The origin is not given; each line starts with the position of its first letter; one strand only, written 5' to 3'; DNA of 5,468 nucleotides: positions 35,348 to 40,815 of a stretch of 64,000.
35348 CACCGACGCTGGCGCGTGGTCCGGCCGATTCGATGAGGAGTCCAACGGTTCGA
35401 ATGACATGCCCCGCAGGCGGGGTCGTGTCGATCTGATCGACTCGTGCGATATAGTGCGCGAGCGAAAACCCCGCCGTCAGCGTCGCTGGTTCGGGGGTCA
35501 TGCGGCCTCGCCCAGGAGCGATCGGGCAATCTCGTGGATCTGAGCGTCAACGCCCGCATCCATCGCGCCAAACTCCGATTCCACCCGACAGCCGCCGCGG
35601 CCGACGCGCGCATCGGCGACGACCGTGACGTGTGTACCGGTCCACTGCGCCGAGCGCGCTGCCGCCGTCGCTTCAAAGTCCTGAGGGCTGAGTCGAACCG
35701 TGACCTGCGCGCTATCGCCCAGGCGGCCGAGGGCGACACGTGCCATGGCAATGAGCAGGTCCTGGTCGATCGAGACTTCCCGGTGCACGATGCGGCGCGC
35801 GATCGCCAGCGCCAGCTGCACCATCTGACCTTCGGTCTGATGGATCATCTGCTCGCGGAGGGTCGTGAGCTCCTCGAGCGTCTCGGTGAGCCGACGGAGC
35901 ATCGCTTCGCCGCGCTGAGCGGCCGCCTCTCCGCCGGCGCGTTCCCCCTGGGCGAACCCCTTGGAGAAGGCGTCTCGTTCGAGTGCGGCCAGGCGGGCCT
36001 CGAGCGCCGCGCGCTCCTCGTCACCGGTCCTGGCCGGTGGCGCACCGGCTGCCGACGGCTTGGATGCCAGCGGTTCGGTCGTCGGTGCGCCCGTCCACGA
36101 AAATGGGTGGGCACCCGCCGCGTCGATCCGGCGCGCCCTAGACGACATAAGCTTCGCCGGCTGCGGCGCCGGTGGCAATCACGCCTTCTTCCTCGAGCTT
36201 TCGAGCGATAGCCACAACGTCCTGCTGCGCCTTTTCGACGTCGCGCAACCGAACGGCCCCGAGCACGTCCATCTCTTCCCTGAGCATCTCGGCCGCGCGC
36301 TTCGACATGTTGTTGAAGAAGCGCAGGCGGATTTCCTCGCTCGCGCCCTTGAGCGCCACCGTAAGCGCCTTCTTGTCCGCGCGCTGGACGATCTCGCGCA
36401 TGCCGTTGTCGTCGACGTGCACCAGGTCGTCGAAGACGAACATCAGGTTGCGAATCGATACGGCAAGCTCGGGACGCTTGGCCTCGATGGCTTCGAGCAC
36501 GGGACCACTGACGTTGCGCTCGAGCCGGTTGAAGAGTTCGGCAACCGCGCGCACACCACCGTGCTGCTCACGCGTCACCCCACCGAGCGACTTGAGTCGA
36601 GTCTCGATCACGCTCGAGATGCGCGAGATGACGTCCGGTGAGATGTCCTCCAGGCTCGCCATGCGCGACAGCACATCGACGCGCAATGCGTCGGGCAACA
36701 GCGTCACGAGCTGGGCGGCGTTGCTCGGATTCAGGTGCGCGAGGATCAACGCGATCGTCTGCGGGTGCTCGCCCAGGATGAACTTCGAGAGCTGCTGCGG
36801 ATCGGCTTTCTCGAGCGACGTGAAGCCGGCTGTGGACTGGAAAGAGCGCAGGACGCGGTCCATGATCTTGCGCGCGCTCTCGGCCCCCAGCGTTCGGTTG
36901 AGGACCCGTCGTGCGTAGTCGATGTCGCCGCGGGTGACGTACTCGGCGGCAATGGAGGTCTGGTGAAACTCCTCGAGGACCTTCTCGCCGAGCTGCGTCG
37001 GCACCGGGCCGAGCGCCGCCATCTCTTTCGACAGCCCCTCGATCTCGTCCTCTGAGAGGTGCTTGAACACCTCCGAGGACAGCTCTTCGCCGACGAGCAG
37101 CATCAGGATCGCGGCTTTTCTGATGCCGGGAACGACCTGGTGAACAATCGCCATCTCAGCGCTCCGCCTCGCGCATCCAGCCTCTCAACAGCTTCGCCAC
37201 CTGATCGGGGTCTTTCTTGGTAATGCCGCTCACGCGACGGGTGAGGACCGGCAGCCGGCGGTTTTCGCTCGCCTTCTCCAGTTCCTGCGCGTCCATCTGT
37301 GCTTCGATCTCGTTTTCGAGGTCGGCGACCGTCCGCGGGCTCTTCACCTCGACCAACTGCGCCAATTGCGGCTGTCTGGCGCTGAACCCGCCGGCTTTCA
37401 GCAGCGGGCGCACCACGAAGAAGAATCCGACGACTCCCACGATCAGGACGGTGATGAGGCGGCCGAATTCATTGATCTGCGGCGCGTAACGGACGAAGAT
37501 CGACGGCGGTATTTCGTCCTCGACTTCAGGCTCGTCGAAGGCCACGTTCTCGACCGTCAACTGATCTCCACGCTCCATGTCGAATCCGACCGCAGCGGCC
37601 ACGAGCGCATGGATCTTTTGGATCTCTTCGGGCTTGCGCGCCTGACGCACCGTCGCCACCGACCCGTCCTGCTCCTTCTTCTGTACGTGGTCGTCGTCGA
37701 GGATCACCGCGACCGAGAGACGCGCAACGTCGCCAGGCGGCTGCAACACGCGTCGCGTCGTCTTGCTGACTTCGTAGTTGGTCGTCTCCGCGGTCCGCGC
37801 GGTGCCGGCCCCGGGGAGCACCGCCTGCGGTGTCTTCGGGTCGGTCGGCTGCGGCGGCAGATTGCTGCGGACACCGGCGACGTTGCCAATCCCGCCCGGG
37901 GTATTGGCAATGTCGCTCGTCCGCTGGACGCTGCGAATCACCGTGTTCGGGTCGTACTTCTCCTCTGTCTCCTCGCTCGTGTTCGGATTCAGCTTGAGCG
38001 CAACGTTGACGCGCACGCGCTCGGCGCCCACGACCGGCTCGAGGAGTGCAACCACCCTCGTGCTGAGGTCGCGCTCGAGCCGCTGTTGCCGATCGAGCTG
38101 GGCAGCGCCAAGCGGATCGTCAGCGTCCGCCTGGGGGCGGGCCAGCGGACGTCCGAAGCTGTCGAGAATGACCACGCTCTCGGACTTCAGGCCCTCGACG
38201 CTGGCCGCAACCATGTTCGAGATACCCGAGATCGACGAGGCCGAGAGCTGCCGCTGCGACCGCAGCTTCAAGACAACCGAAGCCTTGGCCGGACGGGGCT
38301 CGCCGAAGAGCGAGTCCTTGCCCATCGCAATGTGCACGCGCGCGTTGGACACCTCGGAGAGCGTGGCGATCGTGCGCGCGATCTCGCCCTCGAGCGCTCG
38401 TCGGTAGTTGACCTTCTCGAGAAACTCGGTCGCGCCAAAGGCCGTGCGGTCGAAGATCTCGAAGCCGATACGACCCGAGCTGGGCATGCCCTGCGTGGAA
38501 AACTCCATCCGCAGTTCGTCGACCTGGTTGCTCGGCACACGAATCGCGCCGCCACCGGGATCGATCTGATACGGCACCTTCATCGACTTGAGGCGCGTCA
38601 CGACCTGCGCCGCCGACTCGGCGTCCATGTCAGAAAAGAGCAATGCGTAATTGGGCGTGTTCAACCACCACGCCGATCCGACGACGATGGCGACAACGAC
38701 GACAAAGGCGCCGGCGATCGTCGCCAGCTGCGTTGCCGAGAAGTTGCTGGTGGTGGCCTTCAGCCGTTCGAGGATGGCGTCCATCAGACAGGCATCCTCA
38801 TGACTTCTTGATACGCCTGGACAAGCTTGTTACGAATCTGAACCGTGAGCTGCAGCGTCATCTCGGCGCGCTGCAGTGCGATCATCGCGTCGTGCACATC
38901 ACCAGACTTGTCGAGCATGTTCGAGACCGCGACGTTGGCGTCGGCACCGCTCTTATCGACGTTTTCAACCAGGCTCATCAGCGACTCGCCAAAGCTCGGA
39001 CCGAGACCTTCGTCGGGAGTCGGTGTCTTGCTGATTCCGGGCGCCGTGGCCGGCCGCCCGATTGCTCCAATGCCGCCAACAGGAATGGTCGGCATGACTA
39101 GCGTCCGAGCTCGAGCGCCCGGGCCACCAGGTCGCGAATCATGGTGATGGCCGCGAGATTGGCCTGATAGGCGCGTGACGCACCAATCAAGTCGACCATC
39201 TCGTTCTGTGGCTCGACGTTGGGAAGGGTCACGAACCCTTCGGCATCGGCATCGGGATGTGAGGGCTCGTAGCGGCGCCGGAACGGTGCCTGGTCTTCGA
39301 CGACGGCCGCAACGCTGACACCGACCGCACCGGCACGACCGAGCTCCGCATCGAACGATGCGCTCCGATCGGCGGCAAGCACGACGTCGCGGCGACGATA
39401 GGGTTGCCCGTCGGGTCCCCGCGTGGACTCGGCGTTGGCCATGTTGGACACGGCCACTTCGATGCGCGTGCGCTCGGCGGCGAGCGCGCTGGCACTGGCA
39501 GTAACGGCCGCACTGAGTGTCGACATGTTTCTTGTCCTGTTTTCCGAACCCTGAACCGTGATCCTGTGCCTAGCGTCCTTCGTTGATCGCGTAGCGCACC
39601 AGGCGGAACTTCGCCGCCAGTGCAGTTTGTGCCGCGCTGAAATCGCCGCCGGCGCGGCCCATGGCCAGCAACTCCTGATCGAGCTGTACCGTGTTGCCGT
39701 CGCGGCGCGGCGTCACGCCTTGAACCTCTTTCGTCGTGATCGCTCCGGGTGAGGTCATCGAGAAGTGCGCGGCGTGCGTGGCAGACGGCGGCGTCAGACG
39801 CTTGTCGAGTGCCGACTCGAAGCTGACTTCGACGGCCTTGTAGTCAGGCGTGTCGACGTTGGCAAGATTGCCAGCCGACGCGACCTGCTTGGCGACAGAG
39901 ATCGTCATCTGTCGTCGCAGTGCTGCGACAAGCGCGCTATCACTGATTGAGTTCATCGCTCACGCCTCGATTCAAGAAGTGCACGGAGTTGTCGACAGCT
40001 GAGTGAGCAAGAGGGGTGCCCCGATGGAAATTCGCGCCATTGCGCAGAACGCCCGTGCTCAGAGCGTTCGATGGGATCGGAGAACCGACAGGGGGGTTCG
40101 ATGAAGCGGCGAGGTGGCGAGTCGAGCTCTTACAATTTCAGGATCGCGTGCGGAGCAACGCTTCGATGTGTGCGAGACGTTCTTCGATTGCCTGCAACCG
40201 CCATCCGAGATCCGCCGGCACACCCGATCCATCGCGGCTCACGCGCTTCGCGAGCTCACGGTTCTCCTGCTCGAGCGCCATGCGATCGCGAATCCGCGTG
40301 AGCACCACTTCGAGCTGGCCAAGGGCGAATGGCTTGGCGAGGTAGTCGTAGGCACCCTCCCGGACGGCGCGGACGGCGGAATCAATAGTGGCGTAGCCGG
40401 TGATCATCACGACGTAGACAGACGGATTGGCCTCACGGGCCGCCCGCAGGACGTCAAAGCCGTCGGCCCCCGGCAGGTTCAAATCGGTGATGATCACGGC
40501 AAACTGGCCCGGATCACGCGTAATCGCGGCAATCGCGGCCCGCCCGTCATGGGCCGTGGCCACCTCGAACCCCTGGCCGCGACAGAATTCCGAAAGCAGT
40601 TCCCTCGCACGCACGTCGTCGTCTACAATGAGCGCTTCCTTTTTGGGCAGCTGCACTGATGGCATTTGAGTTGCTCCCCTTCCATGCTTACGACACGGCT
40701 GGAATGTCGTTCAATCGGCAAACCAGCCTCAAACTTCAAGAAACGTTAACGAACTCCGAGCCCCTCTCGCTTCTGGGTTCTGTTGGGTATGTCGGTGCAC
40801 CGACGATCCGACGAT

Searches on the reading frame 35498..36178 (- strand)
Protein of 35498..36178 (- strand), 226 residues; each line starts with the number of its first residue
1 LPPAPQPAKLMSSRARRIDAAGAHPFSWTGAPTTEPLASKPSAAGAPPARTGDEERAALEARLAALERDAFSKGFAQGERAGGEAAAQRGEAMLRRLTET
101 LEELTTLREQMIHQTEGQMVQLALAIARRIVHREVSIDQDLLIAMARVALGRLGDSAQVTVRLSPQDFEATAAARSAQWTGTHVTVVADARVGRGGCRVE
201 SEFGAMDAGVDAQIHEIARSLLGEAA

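Call 38: search_protein_families(library=pfam, proteins=[window:35498-36178:-], max_evalue=0.001)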
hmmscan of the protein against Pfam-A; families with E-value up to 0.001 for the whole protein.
window:35498-36178:- (226 aa): 1 family
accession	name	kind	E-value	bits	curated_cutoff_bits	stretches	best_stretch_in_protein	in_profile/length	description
PF02108.21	FliH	-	2.5e-24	86.1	24.1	1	94-216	4-127/128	Flagellar assembly protein FliH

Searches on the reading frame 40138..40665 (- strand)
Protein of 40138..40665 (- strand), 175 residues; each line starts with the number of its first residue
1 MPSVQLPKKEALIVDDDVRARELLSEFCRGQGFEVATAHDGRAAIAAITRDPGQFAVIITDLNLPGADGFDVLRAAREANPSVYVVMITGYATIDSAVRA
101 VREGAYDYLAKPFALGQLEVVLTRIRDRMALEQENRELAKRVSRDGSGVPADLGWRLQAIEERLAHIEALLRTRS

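Call 36: search_protein_families(library=pfam, proteins=[window:40138-40665:-], max_evalue=0.001)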
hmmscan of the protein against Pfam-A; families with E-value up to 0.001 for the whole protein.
window:40138-40665:- (175 aa): 1 family
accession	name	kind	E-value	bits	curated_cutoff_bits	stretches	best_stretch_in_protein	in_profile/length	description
PF00072.30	Response_reg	-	6.8e-26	91.1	30.2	1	12-119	2-107/111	Response regulator receiver domain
